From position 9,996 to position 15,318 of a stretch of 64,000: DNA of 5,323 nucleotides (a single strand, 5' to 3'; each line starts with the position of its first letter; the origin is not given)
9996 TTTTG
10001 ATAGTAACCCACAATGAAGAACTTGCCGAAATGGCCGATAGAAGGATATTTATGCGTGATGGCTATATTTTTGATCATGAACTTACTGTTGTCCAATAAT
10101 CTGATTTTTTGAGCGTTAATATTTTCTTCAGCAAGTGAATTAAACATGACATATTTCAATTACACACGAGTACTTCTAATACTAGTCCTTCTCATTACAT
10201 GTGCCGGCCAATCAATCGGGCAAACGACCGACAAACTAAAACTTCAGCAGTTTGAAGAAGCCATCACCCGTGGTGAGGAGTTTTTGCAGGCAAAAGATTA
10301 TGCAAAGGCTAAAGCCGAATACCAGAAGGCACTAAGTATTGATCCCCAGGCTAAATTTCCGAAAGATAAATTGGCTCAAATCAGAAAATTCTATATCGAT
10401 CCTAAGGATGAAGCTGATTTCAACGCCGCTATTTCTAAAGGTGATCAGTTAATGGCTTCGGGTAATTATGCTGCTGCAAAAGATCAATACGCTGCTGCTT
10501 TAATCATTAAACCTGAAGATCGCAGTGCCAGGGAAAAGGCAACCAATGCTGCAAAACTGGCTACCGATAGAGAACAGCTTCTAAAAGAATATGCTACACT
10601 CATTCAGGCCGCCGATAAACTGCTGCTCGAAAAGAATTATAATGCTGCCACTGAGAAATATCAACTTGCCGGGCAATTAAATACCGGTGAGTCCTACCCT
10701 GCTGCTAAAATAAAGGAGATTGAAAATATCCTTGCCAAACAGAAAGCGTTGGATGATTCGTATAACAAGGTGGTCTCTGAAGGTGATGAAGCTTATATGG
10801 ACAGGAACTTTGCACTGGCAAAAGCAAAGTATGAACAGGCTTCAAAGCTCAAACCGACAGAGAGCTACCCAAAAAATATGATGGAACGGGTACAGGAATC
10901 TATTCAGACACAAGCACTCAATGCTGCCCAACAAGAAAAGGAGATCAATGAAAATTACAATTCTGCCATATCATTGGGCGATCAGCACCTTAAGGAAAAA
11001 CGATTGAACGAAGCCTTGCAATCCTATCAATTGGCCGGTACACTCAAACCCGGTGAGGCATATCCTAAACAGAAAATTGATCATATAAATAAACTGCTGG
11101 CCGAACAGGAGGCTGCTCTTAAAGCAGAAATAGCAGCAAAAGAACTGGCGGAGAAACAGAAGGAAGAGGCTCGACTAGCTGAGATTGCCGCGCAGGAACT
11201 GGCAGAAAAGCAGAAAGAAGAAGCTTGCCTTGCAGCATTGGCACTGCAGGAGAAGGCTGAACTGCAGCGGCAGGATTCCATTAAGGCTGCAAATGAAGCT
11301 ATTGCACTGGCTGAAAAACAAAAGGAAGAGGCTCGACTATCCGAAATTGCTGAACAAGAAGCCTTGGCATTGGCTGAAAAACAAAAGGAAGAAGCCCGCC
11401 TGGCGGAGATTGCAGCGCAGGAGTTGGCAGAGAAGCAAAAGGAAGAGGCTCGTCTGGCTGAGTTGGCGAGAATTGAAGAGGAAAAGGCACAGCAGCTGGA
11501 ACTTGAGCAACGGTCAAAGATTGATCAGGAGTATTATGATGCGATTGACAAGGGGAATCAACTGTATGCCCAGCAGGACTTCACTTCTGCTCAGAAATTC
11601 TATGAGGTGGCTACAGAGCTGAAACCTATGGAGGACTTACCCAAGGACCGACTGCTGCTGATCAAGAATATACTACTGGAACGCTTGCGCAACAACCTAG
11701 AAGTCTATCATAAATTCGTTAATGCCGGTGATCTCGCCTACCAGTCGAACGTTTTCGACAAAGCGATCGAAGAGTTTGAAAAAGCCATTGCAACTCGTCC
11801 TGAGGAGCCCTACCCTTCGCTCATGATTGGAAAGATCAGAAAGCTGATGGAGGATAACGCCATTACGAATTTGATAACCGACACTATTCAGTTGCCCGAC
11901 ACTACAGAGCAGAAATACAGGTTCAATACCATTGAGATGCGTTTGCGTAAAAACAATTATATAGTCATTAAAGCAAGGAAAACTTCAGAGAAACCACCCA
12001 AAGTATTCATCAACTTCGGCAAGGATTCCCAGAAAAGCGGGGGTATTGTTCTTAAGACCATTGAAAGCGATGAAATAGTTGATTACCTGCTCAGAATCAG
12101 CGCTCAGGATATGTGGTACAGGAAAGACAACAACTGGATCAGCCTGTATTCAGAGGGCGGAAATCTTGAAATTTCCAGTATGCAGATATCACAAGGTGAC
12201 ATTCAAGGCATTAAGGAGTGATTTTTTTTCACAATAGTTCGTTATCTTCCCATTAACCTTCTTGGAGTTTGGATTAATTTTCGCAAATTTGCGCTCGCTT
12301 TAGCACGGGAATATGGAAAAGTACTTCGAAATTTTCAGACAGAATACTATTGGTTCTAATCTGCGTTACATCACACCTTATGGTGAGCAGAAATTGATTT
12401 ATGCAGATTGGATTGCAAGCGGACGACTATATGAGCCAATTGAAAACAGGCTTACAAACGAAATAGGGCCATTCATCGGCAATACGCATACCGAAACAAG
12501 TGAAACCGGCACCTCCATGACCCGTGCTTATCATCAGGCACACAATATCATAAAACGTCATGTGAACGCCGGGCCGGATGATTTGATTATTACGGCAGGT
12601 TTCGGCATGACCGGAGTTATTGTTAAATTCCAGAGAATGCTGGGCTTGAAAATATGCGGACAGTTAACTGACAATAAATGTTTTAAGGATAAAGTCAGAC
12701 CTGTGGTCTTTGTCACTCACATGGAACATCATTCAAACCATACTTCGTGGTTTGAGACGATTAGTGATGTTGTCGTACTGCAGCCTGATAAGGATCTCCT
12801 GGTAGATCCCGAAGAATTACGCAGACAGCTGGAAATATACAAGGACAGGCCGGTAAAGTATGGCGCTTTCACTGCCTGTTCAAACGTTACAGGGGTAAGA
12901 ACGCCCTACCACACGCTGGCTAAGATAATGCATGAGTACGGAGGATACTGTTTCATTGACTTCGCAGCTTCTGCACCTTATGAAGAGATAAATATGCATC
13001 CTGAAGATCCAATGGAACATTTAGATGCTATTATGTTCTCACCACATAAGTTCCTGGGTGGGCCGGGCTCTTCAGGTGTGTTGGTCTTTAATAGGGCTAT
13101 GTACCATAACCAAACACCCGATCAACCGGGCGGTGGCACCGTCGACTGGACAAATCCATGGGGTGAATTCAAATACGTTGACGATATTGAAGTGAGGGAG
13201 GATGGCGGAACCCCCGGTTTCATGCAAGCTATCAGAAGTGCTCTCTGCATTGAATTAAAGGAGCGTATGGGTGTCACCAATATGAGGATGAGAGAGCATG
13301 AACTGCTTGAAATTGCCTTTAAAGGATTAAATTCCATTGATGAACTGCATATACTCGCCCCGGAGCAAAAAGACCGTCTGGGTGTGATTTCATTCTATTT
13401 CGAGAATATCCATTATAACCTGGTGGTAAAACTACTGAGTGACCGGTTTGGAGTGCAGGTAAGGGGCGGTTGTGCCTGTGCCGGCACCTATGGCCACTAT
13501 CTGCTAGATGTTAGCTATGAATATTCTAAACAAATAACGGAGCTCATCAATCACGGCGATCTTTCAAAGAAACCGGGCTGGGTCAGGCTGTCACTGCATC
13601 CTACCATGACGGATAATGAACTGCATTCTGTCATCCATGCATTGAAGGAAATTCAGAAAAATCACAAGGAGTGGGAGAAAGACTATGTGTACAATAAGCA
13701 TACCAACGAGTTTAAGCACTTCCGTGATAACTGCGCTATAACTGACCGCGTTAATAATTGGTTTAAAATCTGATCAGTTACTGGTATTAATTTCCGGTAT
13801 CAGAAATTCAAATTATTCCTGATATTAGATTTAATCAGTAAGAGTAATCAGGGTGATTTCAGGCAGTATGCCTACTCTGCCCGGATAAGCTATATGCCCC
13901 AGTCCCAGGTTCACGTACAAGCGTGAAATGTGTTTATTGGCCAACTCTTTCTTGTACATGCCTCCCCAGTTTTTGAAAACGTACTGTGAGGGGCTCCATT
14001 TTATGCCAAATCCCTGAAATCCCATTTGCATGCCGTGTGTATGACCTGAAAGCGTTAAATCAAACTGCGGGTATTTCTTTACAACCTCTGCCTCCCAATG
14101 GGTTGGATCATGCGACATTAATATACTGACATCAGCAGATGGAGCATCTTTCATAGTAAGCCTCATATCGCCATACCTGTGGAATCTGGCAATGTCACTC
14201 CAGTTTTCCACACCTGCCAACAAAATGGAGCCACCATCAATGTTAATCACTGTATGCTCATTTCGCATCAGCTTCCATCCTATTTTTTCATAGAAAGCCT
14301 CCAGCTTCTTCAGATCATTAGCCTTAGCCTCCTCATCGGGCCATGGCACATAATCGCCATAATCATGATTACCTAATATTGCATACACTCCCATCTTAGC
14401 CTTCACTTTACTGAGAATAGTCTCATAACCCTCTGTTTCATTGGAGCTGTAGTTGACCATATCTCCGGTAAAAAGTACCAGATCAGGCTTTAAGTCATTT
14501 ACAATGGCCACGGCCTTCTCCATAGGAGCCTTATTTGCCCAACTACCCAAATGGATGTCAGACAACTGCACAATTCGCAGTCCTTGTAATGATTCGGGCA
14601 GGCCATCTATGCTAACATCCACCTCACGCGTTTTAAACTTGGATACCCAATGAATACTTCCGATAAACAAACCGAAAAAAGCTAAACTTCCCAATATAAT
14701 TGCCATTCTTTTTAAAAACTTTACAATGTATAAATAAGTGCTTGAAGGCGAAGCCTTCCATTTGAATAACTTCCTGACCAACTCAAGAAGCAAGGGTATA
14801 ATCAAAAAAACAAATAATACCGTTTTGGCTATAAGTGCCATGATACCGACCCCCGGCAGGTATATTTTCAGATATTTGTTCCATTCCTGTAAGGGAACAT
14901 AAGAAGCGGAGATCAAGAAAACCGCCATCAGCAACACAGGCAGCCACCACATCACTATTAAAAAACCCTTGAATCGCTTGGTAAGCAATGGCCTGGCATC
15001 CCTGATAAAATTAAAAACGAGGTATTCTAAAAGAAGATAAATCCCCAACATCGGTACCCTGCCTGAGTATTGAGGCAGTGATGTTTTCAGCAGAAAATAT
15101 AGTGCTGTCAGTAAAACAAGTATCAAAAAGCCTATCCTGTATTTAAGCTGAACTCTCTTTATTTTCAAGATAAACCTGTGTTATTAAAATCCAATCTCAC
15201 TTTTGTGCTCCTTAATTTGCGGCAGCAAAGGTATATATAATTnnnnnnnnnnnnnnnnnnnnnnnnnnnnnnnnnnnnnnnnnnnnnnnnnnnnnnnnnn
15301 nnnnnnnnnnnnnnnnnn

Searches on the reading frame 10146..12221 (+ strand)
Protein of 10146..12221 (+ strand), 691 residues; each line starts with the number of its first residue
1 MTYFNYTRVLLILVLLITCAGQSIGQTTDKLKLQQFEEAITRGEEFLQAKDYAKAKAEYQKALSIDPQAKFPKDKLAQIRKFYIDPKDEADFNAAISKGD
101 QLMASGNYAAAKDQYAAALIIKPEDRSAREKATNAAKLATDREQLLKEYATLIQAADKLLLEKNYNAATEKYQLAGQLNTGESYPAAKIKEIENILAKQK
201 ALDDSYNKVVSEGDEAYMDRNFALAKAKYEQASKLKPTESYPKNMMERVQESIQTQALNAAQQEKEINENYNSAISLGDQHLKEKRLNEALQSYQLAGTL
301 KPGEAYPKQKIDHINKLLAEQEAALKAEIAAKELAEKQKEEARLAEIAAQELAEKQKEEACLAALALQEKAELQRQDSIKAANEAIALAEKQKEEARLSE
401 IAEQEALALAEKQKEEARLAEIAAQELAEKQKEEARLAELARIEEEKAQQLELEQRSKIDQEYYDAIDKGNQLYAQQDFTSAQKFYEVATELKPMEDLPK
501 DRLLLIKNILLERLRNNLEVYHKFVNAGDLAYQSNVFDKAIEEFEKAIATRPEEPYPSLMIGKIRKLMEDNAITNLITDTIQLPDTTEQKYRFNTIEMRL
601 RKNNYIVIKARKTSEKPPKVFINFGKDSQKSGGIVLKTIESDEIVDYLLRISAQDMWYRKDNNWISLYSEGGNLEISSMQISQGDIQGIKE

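Call 79: search_protein_families(library=pfam, max_evalue=1e-8, proteins=[window:10146-12221:+])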
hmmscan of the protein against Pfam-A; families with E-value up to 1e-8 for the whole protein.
window:10146-12221:+ (691 aa): 1 family
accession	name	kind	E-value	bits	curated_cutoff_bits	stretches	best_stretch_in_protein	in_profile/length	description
PF07719.23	TPR_2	-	1.1e-13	50.6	27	0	40-68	5-33/34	Tetratricopeptide repeat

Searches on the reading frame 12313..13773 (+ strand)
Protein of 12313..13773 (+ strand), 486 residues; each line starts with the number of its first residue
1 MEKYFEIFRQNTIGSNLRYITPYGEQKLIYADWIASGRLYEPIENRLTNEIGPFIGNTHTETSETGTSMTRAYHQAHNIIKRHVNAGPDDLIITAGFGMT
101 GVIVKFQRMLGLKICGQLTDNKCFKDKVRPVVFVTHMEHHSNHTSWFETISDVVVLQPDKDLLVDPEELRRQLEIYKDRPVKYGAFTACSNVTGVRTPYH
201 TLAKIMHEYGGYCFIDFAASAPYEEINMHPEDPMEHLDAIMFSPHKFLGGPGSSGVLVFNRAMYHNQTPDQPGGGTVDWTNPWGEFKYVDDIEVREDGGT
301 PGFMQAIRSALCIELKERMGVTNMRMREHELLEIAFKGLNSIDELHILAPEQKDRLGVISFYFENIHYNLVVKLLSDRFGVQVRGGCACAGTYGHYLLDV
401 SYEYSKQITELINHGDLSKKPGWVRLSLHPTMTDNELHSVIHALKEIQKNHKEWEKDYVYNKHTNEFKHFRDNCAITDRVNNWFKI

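Call 79: search_protein_families(library=pfam, max_evalue=1e-8, proteins=[window:12313-13773:+])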
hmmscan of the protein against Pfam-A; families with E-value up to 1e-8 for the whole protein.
window:12313-13773:+ (486 aa): 1 family
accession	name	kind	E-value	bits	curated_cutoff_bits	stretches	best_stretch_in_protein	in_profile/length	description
PF00266.25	Aminotran_5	-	1.6e-41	143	21.5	1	29-438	1-369/371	Aminotransferase class-V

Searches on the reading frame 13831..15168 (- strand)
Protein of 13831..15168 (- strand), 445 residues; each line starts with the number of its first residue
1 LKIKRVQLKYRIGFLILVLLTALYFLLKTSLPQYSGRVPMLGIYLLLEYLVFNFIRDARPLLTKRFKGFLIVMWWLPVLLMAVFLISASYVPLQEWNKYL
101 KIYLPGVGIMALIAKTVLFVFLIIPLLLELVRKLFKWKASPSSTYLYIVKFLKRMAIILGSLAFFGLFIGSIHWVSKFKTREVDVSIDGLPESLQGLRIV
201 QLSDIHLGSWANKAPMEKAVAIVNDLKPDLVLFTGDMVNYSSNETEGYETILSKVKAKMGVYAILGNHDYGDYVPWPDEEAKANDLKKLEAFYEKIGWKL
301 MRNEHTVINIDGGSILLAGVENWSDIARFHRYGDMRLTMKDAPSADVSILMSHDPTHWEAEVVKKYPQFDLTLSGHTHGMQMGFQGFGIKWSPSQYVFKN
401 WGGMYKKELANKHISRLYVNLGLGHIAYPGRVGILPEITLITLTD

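Call 79: search_protein_families(library=pfam, max_evalue=1e-8, proteins=[window:13831-15168:-])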
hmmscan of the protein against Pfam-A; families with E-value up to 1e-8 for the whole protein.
window:13831-15168:- (445 aa): 1 family
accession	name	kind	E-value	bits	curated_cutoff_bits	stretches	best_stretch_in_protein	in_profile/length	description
PF00149.33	Metallophos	-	2.2e-20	74.3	21.5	1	197-379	1-190/191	Calcineurin-like phosphoesterase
